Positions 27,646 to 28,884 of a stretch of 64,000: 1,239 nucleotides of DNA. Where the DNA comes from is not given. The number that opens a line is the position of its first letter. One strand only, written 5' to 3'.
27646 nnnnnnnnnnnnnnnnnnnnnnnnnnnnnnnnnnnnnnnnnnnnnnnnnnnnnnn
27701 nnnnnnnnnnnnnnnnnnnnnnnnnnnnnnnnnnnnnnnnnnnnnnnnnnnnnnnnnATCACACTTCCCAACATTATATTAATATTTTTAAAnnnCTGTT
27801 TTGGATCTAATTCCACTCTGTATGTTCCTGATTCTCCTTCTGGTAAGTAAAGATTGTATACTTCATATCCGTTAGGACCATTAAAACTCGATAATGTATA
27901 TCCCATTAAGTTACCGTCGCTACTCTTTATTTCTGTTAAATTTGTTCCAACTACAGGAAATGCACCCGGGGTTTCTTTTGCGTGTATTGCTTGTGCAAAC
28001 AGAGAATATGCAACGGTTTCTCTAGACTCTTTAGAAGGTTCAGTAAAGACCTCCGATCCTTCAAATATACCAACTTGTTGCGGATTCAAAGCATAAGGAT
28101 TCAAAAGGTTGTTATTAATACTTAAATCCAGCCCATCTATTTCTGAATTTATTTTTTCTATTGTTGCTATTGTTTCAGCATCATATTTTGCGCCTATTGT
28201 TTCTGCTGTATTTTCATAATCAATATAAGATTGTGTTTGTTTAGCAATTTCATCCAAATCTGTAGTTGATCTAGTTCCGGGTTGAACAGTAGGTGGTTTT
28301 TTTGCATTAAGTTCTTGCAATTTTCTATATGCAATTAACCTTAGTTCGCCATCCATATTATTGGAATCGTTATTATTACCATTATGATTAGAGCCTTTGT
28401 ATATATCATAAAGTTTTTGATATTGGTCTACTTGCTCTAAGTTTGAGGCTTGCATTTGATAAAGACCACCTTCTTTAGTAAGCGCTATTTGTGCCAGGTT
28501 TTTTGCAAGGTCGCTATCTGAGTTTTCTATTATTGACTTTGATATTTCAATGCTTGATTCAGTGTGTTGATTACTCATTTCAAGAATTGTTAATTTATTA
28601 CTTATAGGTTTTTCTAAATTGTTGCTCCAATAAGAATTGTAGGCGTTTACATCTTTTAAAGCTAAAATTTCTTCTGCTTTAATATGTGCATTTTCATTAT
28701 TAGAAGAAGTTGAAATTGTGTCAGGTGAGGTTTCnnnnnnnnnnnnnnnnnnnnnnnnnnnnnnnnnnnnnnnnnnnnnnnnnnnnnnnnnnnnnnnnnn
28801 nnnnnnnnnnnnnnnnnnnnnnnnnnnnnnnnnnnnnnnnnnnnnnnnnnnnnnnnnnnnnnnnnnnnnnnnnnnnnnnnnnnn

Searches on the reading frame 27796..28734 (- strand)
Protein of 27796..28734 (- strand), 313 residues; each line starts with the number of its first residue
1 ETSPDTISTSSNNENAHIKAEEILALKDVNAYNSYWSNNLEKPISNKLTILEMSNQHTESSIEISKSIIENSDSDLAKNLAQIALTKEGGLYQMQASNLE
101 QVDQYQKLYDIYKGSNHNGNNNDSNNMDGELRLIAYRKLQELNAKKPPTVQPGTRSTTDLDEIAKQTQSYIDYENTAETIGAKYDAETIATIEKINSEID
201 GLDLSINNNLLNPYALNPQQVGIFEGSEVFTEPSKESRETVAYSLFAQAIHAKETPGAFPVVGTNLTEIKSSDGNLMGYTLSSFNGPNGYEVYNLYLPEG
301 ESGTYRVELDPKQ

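Call 23: search_protein_families(library=pfam, proteins=[window:27796-28734:-], max_evalue=5)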
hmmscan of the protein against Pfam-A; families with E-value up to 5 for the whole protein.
window:27796-28734:- (313 aa): 0 families

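Call 43: search_protein_families(library=phrogs, proteins=[window:27796-28734:-], max_evalue=1)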
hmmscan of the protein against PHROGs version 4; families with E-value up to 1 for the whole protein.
window:27796-28734:- (313 aa): 1 family
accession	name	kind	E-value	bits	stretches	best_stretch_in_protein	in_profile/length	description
phrog_23451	-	unknown function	0.057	14.5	1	158-185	35-63/80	-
